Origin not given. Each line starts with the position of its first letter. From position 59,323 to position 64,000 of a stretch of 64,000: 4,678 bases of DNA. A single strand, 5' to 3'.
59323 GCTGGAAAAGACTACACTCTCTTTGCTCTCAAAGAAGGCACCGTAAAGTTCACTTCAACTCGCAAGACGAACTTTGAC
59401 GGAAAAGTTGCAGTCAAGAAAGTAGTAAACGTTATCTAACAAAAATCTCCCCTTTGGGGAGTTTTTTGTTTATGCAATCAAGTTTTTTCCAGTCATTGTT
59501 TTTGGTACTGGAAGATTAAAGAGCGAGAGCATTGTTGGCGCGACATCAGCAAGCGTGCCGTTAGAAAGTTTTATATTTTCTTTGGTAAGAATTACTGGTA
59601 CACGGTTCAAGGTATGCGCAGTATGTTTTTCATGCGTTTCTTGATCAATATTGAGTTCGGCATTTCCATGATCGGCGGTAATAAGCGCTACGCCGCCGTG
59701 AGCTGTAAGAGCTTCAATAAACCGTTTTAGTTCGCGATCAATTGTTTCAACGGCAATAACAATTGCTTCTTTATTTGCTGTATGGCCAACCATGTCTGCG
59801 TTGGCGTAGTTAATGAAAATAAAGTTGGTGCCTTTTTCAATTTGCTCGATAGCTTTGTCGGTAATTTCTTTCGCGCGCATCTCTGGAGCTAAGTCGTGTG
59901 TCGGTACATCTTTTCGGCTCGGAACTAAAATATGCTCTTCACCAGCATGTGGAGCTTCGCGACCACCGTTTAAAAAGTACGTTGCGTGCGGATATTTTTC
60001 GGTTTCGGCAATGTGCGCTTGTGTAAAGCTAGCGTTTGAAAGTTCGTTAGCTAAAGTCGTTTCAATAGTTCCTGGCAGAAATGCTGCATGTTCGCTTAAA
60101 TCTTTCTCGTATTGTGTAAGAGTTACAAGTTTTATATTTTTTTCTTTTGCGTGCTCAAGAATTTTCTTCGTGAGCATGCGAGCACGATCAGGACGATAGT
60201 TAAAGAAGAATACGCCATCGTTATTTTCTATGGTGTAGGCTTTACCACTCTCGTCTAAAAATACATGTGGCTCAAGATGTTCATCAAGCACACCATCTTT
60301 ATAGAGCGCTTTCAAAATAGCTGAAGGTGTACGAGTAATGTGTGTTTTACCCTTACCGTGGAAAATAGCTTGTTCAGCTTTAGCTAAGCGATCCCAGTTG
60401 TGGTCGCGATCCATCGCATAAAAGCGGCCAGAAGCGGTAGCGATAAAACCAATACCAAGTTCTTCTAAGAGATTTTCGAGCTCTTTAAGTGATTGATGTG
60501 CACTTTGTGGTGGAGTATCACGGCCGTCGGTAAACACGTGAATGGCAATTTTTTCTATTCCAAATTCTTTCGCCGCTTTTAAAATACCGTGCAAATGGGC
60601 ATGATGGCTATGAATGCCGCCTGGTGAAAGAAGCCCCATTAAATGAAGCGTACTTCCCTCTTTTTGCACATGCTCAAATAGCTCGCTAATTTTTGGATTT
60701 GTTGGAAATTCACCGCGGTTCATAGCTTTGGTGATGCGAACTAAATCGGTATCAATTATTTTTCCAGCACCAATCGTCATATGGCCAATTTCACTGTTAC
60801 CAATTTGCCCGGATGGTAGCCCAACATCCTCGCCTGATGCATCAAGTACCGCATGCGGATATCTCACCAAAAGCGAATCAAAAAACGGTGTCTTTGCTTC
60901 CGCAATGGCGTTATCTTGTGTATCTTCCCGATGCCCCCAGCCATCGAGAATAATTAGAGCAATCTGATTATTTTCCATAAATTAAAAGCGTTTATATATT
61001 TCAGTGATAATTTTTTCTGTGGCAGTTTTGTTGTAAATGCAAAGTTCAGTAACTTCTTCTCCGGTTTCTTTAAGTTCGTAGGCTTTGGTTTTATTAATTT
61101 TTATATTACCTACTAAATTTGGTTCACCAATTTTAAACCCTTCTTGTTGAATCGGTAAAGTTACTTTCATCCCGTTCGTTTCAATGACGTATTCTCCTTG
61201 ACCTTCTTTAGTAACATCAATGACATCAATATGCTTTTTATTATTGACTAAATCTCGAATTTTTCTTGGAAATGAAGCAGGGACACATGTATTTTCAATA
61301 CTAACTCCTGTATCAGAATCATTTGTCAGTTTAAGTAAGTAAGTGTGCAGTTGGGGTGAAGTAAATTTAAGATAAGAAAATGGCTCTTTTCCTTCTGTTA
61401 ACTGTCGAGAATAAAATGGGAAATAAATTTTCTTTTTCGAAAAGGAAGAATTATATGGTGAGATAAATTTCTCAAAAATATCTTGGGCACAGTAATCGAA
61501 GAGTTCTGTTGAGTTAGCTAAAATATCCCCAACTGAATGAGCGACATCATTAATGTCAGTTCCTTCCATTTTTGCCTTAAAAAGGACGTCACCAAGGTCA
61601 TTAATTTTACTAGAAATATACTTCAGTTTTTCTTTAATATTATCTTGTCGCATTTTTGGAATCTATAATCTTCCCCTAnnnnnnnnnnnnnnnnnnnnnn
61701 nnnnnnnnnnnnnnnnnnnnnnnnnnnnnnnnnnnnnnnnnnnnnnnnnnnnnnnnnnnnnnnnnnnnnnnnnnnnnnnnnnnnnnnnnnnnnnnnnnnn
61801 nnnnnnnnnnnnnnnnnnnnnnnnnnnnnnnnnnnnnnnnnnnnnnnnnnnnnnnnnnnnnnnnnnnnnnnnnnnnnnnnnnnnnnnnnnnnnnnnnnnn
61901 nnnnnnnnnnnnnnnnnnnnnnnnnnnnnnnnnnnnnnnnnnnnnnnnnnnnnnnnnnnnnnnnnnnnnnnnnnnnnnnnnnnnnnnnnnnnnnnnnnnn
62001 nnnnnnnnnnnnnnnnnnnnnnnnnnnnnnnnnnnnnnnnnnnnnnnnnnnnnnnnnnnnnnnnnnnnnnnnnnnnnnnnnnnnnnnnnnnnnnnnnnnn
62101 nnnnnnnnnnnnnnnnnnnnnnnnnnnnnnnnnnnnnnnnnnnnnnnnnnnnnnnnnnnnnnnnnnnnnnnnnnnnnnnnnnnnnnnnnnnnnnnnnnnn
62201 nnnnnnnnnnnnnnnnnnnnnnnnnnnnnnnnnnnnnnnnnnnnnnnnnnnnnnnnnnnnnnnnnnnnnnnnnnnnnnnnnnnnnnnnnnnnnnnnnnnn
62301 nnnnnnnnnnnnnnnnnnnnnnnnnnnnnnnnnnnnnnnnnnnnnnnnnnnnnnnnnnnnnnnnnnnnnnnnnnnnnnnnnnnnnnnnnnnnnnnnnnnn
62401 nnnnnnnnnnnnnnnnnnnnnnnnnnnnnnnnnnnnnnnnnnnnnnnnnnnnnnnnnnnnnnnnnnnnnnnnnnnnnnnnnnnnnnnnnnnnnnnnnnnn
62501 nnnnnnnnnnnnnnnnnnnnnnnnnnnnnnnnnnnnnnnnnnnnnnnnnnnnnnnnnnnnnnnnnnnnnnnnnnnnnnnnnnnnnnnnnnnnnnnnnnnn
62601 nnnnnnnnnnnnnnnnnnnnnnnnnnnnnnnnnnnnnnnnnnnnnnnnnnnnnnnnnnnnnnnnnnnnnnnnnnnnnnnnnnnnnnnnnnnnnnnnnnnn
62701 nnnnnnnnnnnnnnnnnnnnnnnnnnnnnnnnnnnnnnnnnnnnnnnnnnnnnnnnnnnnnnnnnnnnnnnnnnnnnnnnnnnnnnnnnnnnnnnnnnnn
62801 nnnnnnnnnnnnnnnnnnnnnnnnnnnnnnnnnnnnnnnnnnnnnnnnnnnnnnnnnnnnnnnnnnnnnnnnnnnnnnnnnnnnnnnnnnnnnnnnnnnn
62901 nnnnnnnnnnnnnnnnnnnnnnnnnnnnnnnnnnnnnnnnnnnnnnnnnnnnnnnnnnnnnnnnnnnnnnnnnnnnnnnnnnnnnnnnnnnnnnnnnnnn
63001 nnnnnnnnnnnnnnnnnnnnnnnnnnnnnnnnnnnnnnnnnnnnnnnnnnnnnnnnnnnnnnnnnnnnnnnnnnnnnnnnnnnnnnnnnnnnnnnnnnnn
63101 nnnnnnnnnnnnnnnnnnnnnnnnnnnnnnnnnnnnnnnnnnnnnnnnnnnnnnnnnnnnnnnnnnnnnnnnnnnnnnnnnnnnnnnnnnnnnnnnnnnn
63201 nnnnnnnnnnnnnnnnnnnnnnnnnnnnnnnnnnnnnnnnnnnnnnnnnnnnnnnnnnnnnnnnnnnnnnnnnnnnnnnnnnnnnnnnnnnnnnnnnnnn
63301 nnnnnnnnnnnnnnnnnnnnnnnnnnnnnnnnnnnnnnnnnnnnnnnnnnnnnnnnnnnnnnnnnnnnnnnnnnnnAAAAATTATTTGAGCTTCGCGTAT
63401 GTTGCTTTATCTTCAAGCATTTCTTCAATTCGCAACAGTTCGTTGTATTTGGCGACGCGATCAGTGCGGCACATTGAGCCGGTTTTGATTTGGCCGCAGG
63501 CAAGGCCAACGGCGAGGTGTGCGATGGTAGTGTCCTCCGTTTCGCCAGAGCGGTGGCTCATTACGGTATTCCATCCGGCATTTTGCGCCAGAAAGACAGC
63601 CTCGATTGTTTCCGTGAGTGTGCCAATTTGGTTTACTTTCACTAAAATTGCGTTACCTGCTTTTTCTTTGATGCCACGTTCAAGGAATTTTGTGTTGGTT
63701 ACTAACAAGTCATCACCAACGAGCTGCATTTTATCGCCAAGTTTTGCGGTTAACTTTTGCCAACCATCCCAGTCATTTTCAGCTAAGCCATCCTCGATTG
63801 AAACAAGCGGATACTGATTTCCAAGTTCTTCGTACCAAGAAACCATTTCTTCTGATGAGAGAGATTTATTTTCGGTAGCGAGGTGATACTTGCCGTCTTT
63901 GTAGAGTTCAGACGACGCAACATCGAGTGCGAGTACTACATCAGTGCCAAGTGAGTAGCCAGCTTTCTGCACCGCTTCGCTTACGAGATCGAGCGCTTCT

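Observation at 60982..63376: Second, diverged paralog of the Cys-rich protein inserted between eno and gpmI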

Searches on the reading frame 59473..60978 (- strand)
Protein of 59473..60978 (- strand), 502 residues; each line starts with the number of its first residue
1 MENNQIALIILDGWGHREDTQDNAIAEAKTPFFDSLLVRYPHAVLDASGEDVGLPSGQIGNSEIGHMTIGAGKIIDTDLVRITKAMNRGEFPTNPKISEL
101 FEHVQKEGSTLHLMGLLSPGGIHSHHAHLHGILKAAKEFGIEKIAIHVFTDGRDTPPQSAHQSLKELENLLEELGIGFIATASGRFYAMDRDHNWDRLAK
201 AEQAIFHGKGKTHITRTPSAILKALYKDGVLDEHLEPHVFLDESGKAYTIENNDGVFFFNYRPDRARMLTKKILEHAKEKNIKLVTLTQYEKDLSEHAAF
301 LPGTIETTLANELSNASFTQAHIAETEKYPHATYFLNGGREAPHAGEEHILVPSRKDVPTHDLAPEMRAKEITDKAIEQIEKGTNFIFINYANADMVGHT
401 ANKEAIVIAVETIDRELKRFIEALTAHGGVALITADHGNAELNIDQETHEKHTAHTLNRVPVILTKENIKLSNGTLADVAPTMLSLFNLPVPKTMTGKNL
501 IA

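Call 4: search_protein_families(library=pfam, proteins=[window:59473-60978:-], max_evalue=1)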
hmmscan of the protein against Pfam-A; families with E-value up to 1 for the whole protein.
window:59473-60978:- (502 aa): 6 families
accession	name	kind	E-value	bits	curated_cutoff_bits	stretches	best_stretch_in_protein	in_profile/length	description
PF06415.18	iPGM_N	-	9.2e-71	238.2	27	1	82-292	1-217/217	BPG-independent PGAM N-terminus (iPGM_N)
PF01676.23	Metalloenzyme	-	4.1e-69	233.3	24.3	1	5-489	2-250/252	Metalloenzyme superfamily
PF01663.27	Phosphodiest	-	9.9e-06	25.8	23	1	353-448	129-229/342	Type I phosphodiesterase / nucleotide pyrophosphatase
PF08665.17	PglZ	-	0.0012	19.3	25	1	285-439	24-172/179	PglZ domain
PF03460.22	NIR_SIR_ferr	-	0.058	13.6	24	1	103-145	1-42/69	Nitrite/Sulfite reductase ferredoxin-like half domain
PF01261.30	AP_endonuc_2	-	0.13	12.3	31.1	0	134-199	2-105/249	Xylose isomerase-like TIM barrel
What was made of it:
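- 59470..60978 (-): gpmI (2,3-bisphosphoglycerate-independent phosphoglycerate mutase), downstream neighbour. PF06415 at 9e-71 and PF01676 at 4e-69 (call 4).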

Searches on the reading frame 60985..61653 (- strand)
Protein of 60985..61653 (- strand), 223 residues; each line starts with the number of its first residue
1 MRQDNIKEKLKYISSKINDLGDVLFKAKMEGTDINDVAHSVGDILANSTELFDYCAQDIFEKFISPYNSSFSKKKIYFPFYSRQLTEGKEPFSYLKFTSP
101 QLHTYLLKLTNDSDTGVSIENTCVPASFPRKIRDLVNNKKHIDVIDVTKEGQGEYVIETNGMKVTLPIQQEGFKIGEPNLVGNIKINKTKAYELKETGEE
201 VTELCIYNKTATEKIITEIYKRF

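Call 4: search_protein_families(library=pfam, proteins=[window:60985-61653:-], max_evalue=1)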
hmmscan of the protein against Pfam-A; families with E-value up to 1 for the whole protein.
window:60985-61653:- (223 aa): 0 families

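Call 5: search_protein_families(library=ncbifam, proteins=[window:60985-61653:-], max_evalue=1)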
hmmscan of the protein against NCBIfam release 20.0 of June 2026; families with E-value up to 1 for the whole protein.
window:60985-61653:- (223 aa): 0 families

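Call 35: search_protein_families(library=padloc, proteins=[window:60985-61653:-], max_evalue=1)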
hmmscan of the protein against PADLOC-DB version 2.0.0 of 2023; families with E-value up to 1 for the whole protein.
window:60985-61653:- (223 aa): 0 families

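Call 36: search_protein_families(library=phrogs, proteins=[window:60985-61653:-], max_evalue=1)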
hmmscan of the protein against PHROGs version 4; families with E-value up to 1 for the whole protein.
window:60985-61653:- (223 aa): 4 families
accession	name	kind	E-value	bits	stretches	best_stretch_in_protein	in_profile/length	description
phrog_13652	-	unknown function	0.0012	19.4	1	40-101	30-89/230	-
phrog_24085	-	unknown function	0.031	15.7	1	102-128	27-53/89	-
phrog_8594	-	unknown function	0.089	14.2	1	2-51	3-54/67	-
phrog_11855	-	unknown function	0.2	12.3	1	4-48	129-173/217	-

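Call 41: find_homologous_proteins(query=window:60985-61653:-)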
Query window:60985-61653:- (223 aa): 1 proteins with E <= 0.001 among 494 candidates.
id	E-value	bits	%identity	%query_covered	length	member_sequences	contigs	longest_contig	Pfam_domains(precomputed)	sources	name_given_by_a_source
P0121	3.8e-143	492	100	100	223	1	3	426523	-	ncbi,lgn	-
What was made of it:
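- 60982..61653 (-): 223-aa orphan gene with low GC, filling a variable slot between B and gpmI; not part of the family and not a conserved partner. Matches only itself among 5.8e9 proteins (call 41).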

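Call 64: search_dna_similar(query=window:60985-61653:-, collection=phages, mode=protein, max_evalue=1, max_rows=10)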
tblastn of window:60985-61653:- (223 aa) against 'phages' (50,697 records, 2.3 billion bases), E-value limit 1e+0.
No match.
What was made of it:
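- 60982..61653 (-): No phage match (call 64).
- Tried and rejected: The homology search found only itself (call 41) and tblastn against phages found nothing (call 64).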

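Call 68: predict_structure(protein=window:60985-61653:-)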
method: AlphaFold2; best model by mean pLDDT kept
length: 223 residues; sequences in the alignment: 1
mean_pLDDT: 33.1   pTM: 0.19
mean pLDDT of the five models: 33.1, 32.5, 31.6, 30.4, 30.2
residues with pLDDT >= 90: 0; 70-90: 0; 50-70: 0; < 50: 223
segments of 3 or more residues with pLDDT < 50: 1-223
pLDDT, mean of each block of 10 residues (from residue 1): 41 46 45 38 36 35 31 26 27 32 33 33 32 35 31 36 34 28 26 27 27 30 29
secondary structure, 60 per line:
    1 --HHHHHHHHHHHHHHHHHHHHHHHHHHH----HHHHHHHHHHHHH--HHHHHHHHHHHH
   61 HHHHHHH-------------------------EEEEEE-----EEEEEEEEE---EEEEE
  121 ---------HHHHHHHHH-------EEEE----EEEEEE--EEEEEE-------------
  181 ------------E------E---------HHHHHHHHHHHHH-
elements in order: H3-29 H34-46 H49-67 E93-98 E104-112 E116-120 H130-138 E146-149 E154-159 E162-167 H210-222
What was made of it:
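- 60982..61653 (-): The AF2 single-sequence model is unusable, pLDDT 33 (call 68).
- Tried and rejected: The AF2 single-sequence model of the 223-aa protein had pLDDT 33 and was unusable, so I ran no fold search on it (call 68).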

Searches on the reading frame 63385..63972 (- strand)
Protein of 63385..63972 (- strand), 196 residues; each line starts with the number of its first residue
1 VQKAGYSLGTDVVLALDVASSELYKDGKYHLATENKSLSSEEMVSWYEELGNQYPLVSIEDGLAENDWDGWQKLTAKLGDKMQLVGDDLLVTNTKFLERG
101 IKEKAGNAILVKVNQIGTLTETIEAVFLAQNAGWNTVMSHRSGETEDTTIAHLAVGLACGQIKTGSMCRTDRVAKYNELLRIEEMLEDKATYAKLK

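Call 4: search_protein_families(library=pfam, proteins=[window:63385-63972:-], max_evalue=1)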
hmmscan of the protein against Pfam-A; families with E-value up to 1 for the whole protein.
window:63385-63972:- (196 aa): 3 families
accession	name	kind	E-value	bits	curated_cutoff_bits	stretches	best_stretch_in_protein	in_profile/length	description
PF00113.28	Enolase_C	-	1.2e-87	294.4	21.5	1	2-193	91-288/296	Enolase, C-terminal TIM barrel domain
PF13378.12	MR_MLE_C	-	1.7e-06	28.3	29.4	1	35-172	52-184/219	Enolase C-terminal domain-like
PF07476.17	MAAL_C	-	2e-05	24.3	27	1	76-161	134-218/249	Methylaspartate ammonia-lyase C-terminus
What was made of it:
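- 63382..64000 (-): eno (enolase), 3' part only; the gene runs off the window end. Upstream neighbour. PF00113 at 1e-87 (call 4).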
